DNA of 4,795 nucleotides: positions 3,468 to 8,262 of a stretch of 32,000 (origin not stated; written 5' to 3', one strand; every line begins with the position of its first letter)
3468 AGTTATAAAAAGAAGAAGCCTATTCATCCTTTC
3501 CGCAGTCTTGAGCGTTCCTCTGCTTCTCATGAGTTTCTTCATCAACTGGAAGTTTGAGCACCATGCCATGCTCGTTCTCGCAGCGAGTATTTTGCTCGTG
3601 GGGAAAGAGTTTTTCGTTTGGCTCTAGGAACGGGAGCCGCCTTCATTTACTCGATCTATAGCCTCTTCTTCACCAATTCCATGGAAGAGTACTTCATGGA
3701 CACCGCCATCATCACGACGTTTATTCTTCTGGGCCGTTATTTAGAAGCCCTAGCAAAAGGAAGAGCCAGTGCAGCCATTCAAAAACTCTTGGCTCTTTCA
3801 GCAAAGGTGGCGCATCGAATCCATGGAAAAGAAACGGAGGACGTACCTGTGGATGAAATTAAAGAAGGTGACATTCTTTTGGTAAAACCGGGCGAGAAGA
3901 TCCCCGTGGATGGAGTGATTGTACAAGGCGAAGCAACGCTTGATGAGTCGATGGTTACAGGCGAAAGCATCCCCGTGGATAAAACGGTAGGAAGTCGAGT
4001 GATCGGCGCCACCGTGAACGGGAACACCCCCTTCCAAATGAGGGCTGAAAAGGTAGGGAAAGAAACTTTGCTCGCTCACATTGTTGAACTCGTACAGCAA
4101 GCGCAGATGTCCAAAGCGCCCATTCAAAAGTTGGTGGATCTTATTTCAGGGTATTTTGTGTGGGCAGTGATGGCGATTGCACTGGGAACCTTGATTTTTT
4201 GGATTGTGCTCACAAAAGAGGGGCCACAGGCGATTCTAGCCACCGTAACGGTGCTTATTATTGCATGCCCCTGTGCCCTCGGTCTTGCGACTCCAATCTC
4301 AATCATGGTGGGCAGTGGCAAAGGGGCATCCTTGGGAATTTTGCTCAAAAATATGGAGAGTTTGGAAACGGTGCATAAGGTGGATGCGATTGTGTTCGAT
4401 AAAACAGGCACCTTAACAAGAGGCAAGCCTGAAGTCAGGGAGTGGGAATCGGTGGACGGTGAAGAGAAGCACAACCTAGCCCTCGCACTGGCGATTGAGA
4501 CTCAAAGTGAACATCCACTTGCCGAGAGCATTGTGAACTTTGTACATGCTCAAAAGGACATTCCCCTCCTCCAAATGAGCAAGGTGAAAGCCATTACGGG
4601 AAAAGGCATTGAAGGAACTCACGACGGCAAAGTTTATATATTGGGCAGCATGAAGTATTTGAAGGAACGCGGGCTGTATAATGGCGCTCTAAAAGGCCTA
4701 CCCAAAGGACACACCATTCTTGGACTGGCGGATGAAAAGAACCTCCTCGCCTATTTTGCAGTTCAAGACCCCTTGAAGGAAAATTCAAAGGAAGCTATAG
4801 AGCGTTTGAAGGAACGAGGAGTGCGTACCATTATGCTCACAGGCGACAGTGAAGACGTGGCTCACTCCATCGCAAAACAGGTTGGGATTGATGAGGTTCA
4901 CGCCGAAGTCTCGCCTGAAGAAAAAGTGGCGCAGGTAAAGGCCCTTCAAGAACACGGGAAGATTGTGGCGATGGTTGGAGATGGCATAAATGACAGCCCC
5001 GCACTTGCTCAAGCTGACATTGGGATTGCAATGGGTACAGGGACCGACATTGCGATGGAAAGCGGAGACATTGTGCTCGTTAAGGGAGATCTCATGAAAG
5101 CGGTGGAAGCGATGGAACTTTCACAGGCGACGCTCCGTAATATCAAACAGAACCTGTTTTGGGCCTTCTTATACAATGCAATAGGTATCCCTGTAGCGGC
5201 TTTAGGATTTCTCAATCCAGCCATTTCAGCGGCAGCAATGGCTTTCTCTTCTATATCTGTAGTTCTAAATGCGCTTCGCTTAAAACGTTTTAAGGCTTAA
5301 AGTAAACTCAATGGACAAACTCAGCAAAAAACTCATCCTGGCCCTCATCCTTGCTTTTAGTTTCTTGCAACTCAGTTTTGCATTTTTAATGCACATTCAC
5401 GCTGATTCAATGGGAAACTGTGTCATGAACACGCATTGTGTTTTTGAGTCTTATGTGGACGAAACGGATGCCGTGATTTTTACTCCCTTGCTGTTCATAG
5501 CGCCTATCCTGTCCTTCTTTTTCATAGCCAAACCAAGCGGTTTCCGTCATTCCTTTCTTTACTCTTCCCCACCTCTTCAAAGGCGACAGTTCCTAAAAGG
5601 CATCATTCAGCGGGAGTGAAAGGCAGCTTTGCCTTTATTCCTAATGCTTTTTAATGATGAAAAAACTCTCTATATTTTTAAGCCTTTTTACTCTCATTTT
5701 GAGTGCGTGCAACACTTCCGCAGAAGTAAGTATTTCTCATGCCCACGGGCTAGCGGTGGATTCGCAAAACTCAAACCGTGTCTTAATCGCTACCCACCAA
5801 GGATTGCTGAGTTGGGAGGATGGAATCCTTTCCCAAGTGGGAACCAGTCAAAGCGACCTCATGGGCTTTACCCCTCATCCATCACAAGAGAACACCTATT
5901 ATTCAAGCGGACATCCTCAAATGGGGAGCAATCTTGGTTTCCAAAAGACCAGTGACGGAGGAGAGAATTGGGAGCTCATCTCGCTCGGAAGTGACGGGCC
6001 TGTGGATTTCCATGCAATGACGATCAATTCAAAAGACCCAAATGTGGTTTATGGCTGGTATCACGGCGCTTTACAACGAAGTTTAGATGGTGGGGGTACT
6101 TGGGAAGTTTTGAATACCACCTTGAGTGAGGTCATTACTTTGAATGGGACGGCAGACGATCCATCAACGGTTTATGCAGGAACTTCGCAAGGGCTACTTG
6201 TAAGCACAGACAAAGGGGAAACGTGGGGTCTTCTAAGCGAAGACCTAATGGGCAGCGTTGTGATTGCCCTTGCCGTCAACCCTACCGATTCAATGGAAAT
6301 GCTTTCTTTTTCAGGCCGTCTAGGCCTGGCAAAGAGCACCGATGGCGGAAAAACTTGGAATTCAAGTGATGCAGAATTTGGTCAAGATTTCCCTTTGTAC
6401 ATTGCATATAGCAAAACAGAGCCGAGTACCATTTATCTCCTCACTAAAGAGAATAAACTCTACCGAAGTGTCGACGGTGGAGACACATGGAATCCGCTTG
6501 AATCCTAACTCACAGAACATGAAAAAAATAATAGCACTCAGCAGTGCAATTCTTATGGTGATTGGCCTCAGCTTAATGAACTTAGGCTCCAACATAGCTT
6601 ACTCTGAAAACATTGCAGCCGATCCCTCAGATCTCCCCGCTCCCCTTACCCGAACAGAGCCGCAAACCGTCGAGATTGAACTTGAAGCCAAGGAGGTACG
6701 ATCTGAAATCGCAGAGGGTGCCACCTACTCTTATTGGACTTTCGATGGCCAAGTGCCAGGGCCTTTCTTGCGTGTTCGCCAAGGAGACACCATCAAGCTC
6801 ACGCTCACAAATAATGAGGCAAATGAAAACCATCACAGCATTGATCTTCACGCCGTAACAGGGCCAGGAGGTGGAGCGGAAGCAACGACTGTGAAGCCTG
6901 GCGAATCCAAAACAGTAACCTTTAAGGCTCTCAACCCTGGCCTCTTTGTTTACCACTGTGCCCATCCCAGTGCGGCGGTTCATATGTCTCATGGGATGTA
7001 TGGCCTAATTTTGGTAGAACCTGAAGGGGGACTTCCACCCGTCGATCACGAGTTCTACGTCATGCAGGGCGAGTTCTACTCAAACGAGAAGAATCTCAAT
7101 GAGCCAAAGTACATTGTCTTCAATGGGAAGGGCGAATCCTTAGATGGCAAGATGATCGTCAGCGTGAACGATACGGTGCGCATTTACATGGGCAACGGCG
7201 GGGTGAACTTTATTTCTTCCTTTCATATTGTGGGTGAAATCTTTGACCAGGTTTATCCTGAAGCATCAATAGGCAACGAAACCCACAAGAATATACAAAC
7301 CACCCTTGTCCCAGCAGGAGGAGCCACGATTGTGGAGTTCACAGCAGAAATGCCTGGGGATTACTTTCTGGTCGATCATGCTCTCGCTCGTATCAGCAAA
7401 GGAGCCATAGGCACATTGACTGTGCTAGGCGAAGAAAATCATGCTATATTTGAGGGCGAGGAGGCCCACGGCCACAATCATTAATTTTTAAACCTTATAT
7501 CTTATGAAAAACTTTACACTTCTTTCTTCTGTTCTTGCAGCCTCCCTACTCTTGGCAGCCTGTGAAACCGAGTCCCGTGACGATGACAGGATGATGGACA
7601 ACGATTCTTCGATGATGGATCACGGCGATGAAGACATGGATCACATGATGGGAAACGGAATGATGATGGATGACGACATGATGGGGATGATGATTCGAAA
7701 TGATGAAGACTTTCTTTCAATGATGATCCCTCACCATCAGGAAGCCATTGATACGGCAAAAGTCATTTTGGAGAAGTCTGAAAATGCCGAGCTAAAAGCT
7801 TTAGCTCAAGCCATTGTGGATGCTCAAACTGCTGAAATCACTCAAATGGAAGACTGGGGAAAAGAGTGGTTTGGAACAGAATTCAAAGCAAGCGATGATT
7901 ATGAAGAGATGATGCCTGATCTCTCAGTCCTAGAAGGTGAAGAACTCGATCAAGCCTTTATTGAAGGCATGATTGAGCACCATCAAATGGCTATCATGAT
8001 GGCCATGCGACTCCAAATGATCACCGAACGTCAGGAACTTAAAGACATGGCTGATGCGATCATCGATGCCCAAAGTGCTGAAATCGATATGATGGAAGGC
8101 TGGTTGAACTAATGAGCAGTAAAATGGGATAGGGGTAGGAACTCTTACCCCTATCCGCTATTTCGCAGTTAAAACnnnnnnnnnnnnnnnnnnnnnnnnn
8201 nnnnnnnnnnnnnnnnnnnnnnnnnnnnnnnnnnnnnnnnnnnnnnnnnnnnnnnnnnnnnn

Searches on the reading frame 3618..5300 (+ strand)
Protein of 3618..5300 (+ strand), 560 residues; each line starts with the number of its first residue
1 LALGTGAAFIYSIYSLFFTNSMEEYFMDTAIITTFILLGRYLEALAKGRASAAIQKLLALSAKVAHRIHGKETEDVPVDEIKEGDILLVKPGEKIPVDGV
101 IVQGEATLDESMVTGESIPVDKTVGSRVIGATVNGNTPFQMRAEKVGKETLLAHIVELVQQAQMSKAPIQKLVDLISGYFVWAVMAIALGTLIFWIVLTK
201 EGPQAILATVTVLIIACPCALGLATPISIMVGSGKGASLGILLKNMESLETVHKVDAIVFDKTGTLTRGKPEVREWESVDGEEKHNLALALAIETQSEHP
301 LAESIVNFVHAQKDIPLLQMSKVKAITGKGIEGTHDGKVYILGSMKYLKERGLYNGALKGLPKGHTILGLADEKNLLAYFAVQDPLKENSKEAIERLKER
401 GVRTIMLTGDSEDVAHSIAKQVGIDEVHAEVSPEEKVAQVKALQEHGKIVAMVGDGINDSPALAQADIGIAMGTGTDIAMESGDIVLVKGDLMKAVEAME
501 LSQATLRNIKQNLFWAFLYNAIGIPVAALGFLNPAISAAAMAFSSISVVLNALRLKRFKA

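Call 101: search_protein_families(library=pfam, proteins=[window:3618-5300:+], max_evalue=0.001)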
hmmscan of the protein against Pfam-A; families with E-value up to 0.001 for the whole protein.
window:3618-5300:+ (560 aa): 4 families
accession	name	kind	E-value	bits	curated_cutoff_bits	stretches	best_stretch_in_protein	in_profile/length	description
PF00122.25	E1-E2_ATPase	-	2.9e-54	183.8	28.1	1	60-237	2-179/181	E1-E2 ATPase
PF00702.32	Hydrolase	-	4.2e-35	122.3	26.4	1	255-467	1-191/191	haloacid dehalogenase-like hydrolase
PF08282.18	Hydrolase_3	-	3.4e-07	30.7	20.9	0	446-486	202-242/255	haloacid dehalogenase-like hydrolase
PF12710.13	HAD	-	6e-06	27.3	27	1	386-463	86-188/189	haloacid dehalogenase-like hydrolase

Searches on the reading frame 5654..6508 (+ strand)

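Call 101: search_protein_families(library=pfam, proteins=[window:5654-6508:+], max_evalue=0.001)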
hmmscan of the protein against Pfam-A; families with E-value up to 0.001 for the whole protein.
window:5654-6508:+ (284 aa): 5 families
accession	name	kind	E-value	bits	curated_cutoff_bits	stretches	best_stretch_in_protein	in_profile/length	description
PF15902.12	Sortilin-Vps10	-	2.9e-14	53.2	33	1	227-282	5-60/446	Sortilin, neurotensin receptor 3,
PF02012.26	BNR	-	5.9e-12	44.1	27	0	228-236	3-11/12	BNR/Asp-box repeat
PF14870.12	PSII_BNR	-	3.9e-08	33.3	27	0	139-238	39-140/303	Photosynthesis system II assembly factor YCF48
PF24316.1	Tli3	-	0.00027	21.7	27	0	223-240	84-101/129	T6SS Tli3 immunity protein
PF19755.4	DUF6242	-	0.00057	20.2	29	0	225-279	168-217/217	Domain of unknown function (DUF6242)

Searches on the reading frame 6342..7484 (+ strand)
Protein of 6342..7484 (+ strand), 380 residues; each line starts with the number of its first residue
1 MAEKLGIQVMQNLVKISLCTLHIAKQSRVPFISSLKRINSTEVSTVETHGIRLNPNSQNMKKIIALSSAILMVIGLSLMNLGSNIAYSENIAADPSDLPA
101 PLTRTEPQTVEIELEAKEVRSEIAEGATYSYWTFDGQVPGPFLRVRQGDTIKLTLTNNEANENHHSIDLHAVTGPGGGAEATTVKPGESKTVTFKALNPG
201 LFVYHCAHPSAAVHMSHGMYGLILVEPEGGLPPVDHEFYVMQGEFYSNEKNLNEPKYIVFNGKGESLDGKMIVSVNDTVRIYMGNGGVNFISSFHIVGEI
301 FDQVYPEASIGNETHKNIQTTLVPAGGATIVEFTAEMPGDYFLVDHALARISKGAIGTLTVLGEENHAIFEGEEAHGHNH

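Call 101: search_protein_families(library=pfam, proteins=[window:6342-7484:+], max_evalue=0.001)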
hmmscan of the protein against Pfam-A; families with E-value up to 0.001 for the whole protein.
window:6342-7484:+ (380 aa): 3 families
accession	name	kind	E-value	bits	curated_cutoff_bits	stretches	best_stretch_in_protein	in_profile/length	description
PF07732.21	Cu-oxidase_3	-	2.3e-15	57.2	21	1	119-228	5-117/119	Multicopper oxidase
PF07731.20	Cu-oxidase_2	-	7.9e-14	52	20.4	1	140-228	32-136/137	Multicopper oxidase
PF13473.12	Cupredoxin_1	-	2.1e-05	24.9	27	1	143-209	37-95/104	Cupredoxin-like domain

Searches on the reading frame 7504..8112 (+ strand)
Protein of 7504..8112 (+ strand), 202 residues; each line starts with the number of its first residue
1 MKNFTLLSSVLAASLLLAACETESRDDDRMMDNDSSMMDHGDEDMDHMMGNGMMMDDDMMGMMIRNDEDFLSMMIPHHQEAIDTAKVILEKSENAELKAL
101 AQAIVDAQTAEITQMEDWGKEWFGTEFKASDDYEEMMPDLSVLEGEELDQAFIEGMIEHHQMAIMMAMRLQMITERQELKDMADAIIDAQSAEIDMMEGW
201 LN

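Call 101: search_protein_families(library=pfam, proteins=[window:7504-8112:+], max_evalue=0.001)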
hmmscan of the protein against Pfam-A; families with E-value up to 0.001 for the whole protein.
window:7504-8112:+ (202 aa): 2 families
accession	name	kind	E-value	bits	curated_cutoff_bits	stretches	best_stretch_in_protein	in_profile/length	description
PF03713.19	DUF305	-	1.1e-44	152.6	27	2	67-201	1-151/151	Domain of unknown function (DUF305)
PF13628.12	DUF4142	-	4.5e-12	46.8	27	1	66-185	2-123/138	Domain of unknown function (DUF4142)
